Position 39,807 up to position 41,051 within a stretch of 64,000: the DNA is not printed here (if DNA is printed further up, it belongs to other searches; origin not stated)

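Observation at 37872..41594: Activase + two HgdB/DUF2229-like proteins (YjiL/YjiM-type module) next to a CDP-alcohol phosphatidyltransferase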

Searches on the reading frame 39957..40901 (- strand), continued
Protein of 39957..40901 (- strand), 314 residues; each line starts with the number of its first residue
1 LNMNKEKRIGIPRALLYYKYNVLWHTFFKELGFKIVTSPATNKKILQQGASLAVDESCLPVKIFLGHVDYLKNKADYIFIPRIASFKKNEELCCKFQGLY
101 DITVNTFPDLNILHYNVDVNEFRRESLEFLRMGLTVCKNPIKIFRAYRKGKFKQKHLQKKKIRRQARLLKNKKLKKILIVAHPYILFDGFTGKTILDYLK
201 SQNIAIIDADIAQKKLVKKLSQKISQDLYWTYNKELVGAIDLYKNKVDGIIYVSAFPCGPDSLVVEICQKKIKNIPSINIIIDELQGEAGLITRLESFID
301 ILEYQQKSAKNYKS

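Call 33: find_related_loci(query=A1, collection=metagenome_contigs, flank=10000)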
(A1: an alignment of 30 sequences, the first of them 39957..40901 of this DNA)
Query A1 (314 aa) in metagenome_contigs; peptide patterns used: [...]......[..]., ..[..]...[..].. (x = any residue, [..] = any of these).
600 stretches matched a pattern (row limit reached: there are more); 572 encode a relative of the query (tblastn E <= 1e-3); the best 80 are kept; 80 distinct loci.
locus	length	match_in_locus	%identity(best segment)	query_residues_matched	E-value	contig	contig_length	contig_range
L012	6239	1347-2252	55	8-309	1e-109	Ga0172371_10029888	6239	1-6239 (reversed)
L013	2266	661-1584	55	3-309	2e-115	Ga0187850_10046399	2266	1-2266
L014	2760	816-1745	53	2-311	1e-113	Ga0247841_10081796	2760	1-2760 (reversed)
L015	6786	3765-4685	55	9-314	3e-108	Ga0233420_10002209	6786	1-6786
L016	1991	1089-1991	53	1-300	2e-111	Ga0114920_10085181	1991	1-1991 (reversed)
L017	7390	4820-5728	53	1-303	1e-104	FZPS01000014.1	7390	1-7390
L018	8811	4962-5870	53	1-303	1e-104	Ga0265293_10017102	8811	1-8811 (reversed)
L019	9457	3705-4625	52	3-307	4e-104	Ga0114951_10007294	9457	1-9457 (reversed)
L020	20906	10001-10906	52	2-302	4e-103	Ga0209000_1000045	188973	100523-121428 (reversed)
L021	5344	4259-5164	52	2-302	3e-103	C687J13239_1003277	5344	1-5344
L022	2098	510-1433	51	4-309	5e-108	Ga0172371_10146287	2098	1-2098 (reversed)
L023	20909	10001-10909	52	8-309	3e-102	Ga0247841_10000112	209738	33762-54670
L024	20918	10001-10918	52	3-306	3e-102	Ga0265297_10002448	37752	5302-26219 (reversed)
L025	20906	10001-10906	50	2-302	5e-101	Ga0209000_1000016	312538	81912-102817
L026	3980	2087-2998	52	9-312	1e-101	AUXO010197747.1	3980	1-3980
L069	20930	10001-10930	46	2-312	2e-90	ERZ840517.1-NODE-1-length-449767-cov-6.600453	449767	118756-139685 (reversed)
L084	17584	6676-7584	47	1-303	1e-89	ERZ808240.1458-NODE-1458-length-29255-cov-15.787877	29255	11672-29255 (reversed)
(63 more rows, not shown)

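Call 37: search_protein_families(library=pfam, proteins=[L069:7678-9285:+, L069:7298-7681:+, L084:8886-10100:+, L084:10085-10732:+], max_evalue=0.01)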
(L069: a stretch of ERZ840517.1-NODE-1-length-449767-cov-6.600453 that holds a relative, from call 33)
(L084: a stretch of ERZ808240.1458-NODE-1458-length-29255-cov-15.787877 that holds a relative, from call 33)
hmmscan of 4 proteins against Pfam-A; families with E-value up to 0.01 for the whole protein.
L069:7678-9285:+ (535 aa): 8 families
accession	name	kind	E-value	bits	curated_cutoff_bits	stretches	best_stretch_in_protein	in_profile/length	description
PF00750.26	tRNA-synt_1d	-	5.1e-27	95.2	23.3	1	93-397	2-309/349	tRNA synthetases class I (R), catalytic domain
PF05746.21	DALR_1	-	1.6e-24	86.7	22.3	1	422-535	1-117/117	DALR anticodon binding domain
PF03485.21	Arg_tRNA_synt_N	-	9.1e-23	81.1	21.5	1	3-84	3-85/85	Arginyl tRNA synthetase N terminal domain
PF09334.17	tRNA-synt_1g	-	3.3e-06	26.5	20.1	0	364-416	324-377/391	tRNA synthetases class I (M)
PF01406.26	tRNA-synt_1e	-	1.7e-05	24.8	27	0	111-155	7-51/301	tRNA synthetases class I (C) catalytic domain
PF00133.28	tRNA-synt_1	-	0.0047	16.2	22.7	0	357-403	365-411/414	tRNA synthetases class I (I, L, M and V)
PF01921.24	tRNA-synt_1f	-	0.0061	16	27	0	363-415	279-329/360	tRNA synthetases class I (K)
PF00749.27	tRNA-synt_1c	-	0.0083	15.5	23.4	0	122-137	9-24/314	tRNA synthetases class I (E and Q), catalytic domain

L069:7298-7681:+ (127 aa): 2 families
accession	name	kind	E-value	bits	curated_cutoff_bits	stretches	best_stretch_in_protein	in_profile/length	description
PF01299.22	Lamp2-like_luminal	-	0.0018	18.6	27.2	1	32-125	35-131/148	Lysosome-associated membrane glycoprotein 2-like, luminal domains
PF09148.16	DUF1934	-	0.0073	16.7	22.5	1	22-112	14-116/128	Domain of unknown function (DUF1934)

L084:8886-10100:+ (404 aa): 2 families
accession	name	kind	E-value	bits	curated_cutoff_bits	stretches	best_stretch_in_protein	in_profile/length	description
PF13304.12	AAA_21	-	8e-36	125.1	27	1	46-342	3-304/304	AAA domain, putative AbiEii toxin, Type IV TA system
PF02463.25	SMC_N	-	0.0011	18.8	40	0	45-342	27-203/220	RecF/RecN/SMC N terminal domain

L084:10085-10732:+ (215 aa): 1 family
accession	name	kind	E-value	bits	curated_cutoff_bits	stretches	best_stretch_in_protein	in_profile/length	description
PF13707.11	RloB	-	1.3e-36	127.1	31.5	1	26-208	1-195/195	RloB-like protein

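Call 53: search_solved_structures(query=A1, max_evalue=10)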
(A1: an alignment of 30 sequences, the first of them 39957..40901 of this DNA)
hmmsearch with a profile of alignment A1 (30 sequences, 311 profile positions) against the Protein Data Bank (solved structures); distinct sequences matched with E-value up to 10: 5.
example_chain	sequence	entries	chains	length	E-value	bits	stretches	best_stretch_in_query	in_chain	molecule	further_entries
3o3m_B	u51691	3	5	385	0.005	19.4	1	240-303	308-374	beta subunit 2-hydroxyacyl-CoA dehydratase | beta-subunit 2-hydroxyacyl-CoA dehydratase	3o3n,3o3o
7v6w_F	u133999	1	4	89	0.44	13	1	120-180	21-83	Putative mRNA interferase YoeB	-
7v5y_E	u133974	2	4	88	0.45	12.9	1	121-180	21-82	Putative mRNA interferase YoeB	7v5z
7yyl_C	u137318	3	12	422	0.9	11.9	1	243-302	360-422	Dehydratase family protein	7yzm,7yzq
8uai_C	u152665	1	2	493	5.7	9.3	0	103-169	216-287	11S globulin 3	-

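Call 60: predict_structure(alignment_id=A1)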
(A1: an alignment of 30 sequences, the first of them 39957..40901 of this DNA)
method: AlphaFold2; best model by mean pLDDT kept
length: 314 residues; sequences in the alignment: 30
mean_pLDDT: 89.4   pTM: 0.86
mean pLDDT of the five models: 89.4, 88.0, 87.9, 87.2, 87.0
residues with pLDDT >= 90: 198; 70-90: 103; 50-70: 10; < 50: 3
segments of 3 or more residues with pLDDT < 50: 1-3
pLDDT, mean of each block of 10 residues (from residue 1): 73 89 96 96 92 85 94 96 83 79 94 92 93 95 98 96 96 95 82 90 95 91 82 89 95 82 85 91 75 94 88 67
secondary structure, 60 per line:
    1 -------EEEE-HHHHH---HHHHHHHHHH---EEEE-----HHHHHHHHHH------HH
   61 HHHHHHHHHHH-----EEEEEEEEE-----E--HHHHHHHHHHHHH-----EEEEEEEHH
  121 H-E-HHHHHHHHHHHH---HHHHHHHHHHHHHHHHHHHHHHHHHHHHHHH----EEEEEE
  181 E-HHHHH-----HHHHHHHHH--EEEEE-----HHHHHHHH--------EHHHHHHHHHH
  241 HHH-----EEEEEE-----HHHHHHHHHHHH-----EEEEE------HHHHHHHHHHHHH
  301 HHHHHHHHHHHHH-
elements in order: E8-11 H13-17 H21-30 E34-37 H43-52 H59-71 E77-85 H94-106 E112-118 H125-136 H140-170 E175-181 H183-187 H193-201 E204-208 H214-221 H231-243 E249-254 H260-271 E277-281 H288-313

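Call 69: search_solved_structures(query=A1, max_evalue=1, show_alignments=4)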
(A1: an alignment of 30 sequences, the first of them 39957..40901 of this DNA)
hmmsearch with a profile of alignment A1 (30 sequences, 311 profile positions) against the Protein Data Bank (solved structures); distinct sequences matched with E-value up to 1: 4.
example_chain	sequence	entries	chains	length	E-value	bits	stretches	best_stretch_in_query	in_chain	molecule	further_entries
3o3m_B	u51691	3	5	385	0.005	19.4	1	240-303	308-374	beta subunit 2-hydroxyacyl-CoA dehydratase | beta-subunit 2-hydroxyacyl-CoA dehydratase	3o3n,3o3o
7v6w_F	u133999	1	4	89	0.44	13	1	120-180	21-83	Putative mRNA interferase YoeB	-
7v5y_E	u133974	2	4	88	0.45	12.9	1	121-180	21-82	Putative mRNA interferase YoeB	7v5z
7yyl_C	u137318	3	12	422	0.9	11.9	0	243-302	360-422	Dehydratase family protein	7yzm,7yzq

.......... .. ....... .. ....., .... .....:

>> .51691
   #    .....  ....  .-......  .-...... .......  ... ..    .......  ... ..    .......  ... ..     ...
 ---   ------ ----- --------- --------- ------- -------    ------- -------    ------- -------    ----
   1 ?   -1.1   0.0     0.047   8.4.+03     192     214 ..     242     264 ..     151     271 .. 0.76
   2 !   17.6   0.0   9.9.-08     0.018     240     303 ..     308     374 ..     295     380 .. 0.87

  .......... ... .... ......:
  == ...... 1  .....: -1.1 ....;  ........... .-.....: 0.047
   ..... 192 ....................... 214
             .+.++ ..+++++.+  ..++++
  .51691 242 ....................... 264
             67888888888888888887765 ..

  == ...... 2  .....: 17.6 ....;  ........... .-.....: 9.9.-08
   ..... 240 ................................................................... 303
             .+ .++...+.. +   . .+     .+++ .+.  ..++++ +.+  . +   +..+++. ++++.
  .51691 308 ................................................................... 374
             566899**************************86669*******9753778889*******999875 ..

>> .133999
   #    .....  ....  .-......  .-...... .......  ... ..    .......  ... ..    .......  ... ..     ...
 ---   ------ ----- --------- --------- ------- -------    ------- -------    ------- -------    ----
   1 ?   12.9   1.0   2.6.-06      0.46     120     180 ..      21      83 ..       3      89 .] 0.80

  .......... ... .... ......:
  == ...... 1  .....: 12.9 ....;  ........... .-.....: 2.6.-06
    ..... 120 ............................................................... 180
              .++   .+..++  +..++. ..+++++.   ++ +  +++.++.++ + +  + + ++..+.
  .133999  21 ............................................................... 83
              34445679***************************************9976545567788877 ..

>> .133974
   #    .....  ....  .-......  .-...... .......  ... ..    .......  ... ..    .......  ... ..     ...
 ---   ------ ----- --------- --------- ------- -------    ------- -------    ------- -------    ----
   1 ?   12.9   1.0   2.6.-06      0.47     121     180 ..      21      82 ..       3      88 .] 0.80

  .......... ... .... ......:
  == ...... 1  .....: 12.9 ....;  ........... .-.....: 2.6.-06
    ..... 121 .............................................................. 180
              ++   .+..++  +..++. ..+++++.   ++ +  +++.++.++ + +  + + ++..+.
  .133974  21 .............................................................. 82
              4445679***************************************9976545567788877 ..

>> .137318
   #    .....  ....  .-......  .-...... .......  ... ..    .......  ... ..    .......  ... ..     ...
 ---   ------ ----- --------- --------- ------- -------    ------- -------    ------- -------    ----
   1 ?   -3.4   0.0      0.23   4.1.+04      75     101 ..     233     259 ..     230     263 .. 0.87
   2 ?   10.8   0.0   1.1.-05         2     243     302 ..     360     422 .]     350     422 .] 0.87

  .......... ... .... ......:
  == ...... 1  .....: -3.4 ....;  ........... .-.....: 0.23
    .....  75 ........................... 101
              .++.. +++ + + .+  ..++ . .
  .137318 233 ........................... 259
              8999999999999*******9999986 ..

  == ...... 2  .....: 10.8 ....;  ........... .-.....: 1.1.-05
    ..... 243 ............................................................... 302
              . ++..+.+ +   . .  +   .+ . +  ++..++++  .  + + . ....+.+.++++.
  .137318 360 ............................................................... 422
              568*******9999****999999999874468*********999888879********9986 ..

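Call 87: search_protein_families(library=pfam, alignment_id=A3, max_evalue=0.00001)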
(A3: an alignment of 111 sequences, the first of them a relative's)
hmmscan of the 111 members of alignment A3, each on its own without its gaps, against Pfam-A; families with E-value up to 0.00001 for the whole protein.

A. member 1, L001:1379-4771:+ (1130 aa): 4 families
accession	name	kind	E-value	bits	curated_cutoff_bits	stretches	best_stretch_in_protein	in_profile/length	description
PF00270.35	DEAD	-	5.7e-22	78.7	26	1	294-438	18-163/167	DEAD/DEAH box helicase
PF04851.21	ResIII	-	1e-10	42.2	22.5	1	288-406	21-141/164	Type III restriction enzyme, res subunit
PF00271.37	Helicase_C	-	8.7e-10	39.3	23.5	1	589-672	32-109/110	Helicase conserved C-terminal domain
PF08797.16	HIRAN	-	4.9e-07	29.9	24.7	1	1033-1119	4-85/96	HIRAN domain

B. families by the number of members that match (of 111 scanned): 152 families (the first 25 are shown)
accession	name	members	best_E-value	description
PF04851.21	ResIII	4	1.2e-13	Type III restriction enzyme, res subunit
PF06723.19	MreB_Mbl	3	2.9e-145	MreB/Mbl protein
PF00270.35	DEAD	3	2.7e-49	DEAD/DEAH box helicase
PF00271.37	Helicase_C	3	5.1e-36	Helicase conserved C-terminal domain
PF14450.12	FtsA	3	1.1e-27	Cell division protein FtsA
PF12844.13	HTH_19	3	1.3e-07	Helix-turn-helix domain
PF00384.28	Molybdopterin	2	1.5e-58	Molybdopterin oxidoreductase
PF11104.14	PilM_2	2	2.9e-41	Type IV pilus assembly protein PilM;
PF00588.24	SpoU_methylase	2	9.3e-38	SpoU rRNA Methylase family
PF06071.19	YchF-GTPase_C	2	1.7e-36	Protein of unknown function (DUF933)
PF12850.12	Metallophos_2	2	1.3e-27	Calcineurin-like phosphoesterase superfamily domain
PF00903.31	Glyoxalase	2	5.8e-15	Glyoxalase/Bleomycin resistance protein/Dioxygenase superfamily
PF07501.17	G5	2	2.7e-14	G5 domain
PF01381.28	HTH_3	2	9.4e-12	Helix-turn-helix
PF00149.33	Metallophos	2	2.2e-11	Calcineurin-like phosphoesterase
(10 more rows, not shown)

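Call 88: search_protein_representatives(protein=window:39957-40901:-)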
Query: 314 residues. Proteins with E-value up to 0.001 (for the whole library): 2667; up to 1e-10: 1495; up to 1e-30: 453. The best 150 are listed.
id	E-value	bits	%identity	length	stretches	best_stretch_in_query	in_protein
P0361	5.2e-92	324.7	48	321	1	8-303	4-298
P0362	1.4e-91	323.3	48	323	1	9-312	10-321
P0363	1.6e-89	316.5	49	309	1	7-306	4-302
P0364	7.6e-89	314.3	45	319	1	6-306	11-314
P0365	1.8e-87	309.8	48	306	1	3-307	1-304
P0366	5.2e-86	305.0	48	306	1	7-308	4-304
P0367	5.9e-86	304.8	49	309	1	8-308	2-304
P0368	9.5e-86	304.1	49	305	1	8-308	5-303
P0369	2.2e-81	289.8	43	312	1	6-312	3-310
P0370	5.8e-76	272.0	43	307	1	8-306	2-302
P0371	9.8e-76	271.3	47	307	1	4-308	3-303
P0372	5.7e-75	268.8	44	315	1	7-303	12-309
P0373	1.7e-74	267.2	43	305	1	6-305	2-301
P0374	2.9e-73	263.1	43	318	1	7-305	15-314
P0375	2.6e-72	260.0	42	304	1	8-306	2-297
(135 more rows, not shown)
